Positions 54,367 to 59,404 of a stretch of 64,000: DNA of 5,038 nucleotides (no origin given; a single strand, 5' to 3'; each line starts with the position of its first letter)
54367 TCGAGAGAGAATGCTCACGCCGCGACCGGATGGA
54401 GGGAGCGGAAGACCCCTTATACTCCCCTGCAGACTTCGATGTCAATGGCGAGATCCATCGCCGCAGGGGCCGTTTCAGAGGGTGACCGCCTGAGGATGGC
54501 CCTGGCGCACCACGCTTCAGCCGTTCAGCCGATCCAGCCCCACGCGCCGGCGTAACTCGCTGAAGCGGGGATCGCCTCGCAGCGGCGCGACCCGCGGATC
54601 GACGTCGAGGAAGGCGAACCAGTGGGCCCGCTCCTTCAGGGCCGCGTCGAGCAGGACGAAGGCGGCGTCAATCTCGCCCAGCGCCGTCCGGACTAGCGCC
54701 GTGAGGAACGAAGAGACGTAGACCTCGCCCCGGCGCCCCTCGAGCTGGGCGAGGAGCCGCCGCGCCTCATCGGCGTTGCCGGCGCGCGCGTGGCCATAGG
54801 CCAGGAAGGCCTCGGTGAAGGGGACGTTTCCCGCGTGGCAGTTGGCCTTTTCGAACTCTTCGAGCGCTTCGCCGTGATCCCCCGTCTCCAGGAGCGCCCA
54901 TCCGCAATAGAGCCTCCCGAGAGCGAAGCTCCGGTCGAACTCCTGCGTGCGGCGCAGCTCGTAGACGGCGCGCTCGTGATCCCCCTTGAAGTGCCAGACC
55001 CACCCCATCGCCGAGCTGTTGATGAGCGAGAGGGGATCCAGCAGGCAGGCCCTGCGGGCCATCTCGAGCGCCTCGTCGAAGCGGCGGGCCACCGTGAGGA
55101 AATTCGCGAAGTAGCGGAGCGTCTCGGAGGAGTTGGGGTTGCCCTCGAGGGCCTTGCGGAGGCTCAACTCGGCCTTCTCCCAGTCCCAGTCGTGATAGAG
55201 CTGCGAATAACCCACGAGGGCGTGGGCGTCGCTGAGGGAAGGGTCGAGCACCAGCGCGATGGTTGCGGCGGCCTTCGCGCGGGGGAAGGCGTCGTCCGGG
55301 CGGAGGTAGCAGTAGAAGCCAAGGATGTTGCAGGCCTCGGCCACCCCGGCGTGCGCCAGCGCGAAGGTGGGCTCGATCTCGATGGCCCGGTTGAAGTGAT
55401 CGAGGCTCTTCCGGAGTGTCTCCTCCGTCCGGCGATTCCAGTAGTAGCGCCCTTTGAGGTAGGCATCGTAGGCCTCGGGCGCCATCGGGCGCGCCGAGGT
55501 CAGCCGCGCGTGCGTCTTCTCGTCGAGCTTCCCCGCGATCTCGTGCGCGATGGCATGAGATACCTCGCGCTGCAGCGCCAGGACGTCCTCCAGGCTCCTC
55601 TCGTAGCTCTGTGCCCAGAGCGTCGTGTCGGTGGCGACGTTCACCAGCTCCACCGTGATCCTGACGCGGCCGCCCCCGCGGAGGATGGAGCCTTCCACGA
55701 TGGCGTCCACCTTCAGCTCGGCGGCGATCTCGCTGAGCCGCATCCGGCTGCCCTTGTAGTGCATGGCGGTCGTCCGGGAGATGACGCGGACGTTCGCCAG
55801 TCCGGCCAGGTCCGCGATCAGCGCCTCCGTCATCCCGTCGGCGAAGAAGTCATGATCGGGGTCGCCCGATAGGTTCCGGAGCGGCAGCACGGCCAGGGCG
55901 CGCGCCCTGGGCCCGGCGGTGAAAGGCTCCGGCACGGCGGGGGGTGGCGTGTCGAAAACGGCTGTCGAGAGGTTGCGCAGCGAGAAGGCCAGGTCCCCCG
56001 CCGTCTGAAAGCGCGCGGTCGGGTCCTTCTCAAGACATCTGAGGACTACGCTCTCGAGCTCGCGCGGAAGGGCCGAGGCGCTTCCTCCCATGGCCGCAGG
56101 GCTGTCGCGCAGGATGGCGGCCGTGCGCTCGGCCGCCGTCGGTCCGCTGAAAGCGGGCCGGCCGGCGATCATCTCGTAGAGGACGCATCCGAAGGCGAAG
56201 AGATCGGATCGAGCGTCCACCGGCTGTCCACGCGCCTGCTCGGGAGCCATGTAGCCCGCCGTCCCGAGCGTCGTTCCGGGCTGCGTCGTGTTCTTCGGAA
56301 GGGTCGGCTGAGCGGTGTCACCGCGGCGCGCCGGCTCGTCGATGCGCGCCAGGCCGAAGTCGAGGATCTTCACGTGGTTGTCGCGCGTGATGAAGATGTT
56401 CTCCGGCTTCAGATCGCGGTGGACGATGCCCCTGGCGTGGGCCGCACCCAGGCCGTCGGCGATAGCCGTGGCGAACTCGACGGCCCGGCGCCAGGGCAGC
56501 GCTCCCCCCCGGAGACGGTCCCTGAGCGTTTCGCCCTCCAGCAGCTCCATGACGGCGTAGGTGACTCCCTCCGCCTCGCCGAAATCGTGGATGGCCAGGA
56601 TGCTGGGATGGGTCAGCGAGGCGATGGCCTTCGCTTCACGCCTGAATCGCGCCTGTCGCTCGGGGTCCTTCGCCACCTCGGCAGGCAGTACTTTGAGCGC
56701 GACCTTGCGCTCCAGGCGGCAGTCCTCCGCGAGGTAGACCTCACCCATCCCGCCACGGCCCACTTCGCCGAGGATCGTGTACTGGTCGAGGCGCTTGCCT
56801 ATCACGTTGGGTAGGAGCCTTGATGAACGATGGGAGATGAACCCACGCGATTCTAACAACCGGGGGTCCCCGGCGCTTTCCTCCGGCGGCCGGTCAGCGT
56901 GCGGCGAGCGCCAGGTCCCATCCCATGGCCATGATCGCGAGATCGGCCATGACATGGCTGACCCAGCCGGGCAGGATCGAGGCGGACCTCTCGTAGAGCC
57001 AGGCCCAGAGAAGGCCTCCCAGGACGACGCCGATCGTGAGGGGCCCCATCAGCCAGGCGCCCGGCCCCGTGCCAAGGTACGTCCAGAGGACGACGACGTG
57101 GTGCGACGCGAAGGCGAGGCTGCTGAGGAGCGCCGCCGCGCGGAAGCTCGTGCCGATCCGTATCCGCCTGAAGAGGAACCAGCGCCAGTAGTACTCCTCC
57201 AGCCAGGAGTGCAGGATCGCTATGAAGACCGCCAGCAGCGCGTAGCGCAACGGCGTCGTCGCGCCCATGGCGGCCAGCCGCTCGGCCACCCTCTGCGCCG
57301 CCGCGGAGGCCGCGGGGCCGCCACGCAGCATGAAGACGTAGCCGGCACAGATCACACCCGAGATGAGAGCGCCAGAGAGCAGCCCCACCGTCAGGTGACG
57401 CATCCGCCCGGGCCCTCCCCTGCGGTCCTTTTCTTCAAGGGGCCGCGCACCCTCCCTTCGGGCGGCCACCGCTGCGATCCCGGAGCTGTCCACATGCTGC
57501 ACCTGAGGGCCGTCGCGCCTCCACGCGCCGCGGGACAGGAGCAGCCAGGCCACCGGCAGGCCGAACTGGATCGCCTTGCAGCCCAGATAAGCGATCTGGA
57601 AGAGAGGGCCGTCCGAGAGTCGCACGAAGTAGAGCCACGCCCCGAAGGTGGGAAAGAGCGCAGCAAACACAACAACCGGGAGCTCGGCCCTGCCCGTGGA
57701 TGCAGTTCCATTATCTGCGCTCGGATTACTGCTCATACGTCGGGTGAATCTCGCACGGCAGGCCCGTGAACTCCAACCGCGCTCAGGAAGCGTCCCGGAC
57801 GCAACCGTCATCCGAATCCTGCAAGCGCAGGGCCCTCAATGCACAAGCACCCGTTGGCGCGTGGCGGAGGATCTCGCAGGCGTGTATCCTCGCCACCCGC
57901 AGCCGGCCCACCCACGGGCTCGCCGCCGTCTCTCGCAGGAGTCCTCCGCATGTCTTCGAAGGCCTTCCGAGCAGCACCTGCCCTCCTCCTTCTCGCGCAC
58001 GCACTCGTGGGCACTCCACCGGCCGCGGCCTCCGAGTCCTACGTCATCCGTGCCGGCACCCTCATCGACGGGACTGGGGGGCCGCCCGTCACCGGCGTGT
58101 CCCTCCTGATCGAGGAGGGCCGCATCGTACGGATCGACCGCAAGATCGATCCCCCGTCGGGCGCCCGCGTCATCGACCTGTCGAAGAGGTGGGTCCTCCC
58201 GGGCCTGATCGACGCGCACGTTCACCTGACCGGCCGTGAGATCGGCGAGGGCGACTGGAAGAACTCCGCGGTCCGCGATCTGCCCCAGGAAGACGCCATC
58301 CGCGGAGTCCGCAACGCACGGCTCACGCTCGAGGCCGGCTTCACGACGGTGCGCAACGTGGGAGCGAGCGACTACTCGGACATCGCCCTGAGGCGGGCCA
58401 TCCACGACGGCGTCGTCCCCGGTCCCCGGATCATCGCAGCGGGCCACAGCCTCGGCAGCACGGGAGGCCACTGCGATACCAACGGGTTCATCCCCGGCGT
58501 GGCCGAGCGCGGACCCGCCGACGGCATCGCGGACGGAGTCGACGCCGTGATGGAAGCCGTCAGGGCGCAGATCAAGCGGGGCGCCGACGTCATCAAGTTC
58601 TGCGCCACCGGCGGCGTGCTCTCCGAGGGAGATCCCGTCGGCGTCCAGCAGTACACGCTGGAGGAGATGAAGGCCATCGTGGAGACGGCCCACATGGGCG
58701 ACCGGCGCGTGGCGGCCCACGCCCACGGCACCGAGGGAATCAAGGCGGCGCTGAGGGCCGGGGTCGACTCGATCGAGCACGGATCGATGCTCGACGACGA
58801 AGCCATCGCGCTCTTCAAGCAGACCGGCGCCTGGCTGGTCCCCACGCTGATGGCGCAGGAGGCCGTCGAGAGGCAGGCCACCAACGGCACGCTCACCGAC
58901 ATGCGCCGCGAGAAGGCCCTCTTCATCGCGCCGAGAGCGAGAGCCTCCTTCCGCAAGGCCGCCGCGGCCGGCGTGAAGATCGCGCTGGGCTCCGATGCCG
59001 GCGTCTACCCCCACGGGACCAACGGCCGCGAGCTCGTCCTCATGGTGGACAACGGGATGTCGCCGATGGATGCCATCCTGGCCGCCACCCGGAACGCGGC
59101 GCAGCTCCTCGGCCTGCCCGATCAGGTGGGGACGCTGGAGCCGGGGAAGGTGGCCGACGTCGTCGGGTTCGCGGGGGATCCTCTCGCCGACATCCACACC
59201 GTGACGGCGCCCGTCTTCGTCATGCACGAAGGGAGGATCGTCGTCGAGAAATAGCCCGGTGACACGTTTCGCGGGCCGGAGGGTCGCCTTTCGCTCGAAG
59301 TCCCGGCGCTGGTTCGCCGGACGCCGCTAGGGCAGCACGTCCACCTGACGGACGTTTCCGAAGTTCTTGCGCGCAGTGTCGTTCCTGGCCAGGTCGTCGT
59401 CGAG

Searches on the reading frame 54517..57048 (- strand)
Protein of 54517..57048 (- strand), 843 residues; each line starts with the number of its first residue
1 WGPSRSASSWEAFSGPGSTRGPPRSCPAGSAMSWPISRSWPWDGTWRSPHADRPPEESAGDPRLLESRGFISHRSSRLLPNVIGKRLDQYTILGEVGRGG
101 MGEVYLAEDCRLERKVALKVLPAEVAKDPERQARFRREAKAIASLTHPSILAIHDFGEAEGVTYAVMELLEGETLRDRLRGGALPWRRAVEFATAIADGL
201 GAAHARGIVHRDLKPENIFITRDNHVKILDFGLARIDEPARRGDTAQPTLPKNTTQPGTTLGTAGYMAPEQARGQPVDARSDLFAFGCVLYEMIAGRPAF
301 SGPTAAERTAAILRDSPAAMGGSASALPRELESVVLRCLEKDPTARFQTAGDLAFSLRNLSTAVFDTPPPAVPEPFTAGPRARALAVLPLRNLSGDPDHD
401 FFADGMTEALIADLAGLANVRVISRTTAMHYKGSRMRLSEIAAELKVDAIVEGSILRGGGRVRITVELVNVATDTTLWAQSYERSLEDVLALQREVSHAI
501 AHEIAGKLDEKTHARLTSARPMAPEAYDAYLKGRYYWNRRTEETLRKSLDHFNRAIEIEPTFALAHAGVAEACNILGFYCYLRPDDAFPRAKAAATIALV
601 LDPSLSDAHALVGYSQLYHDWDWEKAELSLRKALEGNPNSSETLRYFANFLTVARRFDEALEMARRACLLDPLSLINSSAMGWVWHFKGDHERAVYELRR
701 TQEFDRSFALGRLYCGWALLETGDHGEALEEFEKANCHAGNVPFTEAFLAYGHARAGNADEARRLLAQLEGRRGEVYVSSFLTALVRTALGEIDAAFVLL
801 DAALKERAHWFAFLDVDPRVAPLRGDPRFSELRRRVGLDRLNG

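Call 60: search_protein_families(library=pfam, proteins=[window:54517-57048:-], max_evalue=0.001)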
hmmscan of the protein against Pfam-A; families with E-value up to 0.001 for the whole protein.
window:54517-57048:- (843 aa): 11 families
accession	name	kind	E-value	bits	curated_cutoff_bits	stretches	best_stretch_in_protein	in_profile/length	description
PF00069.31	Pkinase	-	4.8e-49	167.6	31.7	1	90-348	1-253/263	Protein kinase domain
PF07714.23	PK_Tyr_Ser-Thr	-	3e-32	112.4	23.1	1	94-347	5-249/258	Protein tyrosine and serine/threonine kinase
PF14559.12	TPR_19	-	1.2e-07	32.4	25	0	719-770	1-52/68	Tetratricopeptide repeat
PF07719.23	TPR_2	-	7e-07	29.3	27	0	714-735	6-27/34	Tetratricopeptide repeat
PF00515.34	TPR_1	-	1.8e-06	27.9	27.8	0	547-562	19-34/34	Tetratricopeptide repeat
PF01636.29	APH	-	3.5e-06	27.4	23.2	1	192-240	154-203/239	Phosphotransferase enzyme family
PF13431.12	TPR_17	-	3.6e-06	27.3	24.4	0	631-662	3-34/34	Tetratricopeptide repeat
PF13428.12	TPR_14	-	9.2e-05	23.2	23.5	0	643-674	3-34/44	Tetratricopeptide repeat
PF13424.12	TPR_12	-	9.7e-05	22.9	30.1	0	583-635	18-73/77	Tetratricopeptide repeat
PF07721.20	TPR_4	-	0.00029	21.6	27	0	747-768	5-26/26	Tetratricopeptide repeat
PF13414.12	TPR_11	-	0.00045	20.3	26.8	0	547-569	12-34/42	TPR repeat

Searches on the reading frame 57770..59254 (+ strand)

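Call 60: search_protein_families(library=pfam, proteins=[window:57770-59254:+], max_evalue=0.001)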
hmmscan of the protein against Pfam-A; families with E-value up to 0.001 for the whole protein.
window:57770-59254:+ (494 aa): 2 families
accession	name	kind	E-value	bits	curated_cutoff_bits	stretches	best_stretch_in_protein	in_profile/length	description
PF01979.26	Amidohydro_1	-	8e-56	190.2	25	1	141-491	1-345/345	Amidohydrolase family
PF07969.17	Amidohydro_3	-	9e-18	65.4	29.7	1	284-492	253-472/472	Amidohydrolase family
